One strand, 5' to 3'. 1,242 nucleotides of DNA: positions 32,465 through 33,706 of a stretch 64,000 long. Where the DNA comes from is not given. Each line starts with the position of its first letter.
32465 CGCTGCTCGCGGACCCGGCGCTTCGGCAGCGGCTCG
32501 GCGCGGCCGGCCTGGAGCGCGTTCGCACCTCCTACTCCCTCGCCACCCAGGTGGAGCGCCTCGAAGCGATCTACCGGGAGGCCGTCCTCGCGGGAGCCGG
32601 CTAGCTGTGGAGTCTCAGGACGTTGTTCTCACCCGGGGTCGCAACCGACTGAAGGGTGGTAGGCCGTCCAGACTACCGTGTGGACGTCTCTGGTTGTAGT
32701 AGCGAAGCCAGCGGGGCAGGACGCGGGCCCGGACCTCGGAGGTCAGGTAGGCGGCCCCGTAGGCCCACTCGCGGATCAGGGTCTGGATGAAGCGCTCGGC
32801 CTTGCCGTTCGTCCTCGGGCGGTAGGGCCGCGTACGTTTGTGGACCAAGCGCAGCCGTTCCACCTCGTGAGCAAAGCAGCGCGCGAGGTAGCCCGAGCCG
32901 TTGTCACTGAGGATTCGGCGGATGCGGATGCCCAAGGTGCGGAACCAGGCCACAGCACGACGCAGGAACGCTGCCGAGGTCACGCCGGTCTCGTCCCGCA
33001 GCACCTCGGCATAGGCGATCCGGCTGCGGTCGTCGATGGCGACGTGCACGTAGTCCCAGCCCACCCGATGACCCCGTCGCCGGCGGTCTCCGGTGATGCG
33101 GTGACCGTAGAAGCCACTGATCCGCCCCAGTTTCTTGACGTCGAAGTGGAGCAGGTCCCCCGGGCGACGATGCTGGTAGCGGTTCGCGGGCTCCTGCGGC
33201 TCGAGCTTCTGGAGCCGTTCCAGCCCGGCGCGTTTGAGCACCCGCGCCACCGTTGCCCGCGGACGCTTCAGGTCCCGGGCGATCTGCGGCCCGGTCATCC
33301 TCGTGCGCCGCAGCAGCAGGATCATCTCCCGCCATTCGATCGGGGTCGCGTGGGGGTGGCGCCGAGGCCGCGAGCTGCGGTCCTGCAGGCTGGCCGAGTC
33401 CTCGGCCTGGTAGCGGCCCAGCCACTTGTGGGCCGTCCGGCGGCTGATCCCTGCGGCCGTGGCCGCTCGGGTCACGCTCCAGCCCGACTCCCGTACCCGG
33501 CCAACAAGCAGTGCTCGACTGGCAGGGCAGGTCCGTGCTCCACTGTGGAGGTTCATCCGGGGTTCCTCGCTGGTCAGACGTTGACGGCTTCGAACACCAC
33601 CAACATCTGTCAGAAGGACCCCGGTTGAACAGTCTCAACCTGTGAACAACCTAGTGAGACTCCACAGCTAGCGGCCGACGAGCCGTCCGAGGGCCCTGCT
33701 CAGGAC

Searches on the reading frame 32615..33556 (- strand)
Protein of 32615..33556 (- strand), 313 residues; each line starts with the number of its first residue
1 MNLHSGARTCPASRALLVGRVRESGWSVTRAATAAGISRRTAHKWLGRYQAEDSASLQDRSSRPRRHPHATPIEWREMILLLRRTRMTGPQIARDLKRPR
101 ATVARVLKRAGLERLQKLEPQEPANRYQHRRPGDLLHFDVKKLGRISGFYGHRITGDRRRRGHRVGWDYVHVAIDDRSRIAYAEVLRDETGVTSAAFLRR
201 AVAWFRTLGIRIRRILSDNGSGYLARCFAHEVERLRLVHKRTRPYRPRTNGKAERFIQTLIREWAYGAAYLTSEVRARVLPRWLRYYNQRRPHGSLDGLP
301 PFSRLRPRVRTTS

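Call 52: search_protein_families(library=pfam, proteins=[window:32615-33556:-], max_evalue=0.0001)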
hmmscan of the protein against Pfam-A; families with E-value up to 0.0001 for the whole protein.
window:32615-33556:- (313 aa): 8 families
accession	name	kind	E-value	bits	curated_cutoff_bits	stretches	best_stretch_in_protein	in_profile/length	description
PF13683.12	rve_3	-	1.6e-17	63.5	26.5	1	239-301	5-67/67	Integrase core domain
PF13011.12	LZ_Tnp_IS481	-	1.2e-16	61.2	22.2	1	1-77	1-77/85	leucine-zipper of insertion element IS481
PF00665.32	rve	-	9.4e-13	48.7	32.6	1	131-247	3-102/102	Integrase core domain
PF13384.12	HTH_23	-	1.6e-12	47.3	24.6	2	14-53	7-45/50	Homeodomain-like domain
PF13551.12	HTH_29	-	4.4e-11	43.1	28.1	1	23-69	9-55/64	Winged helix-turn helix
PF13518.12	HTH_28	-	3e-07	30.8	25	1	14-65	2-52/52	Helix-turn-helix domain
PF13565.12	HTH_32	-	1.7e-06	28.9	33.7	1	41-106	1-72/73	Homeodomain-like domain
PF06056.18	Terminase_5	-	3.6e-05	24.1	20.3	0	25-58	13-46/58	Putative ATPase subunit of terminase (gpP-like)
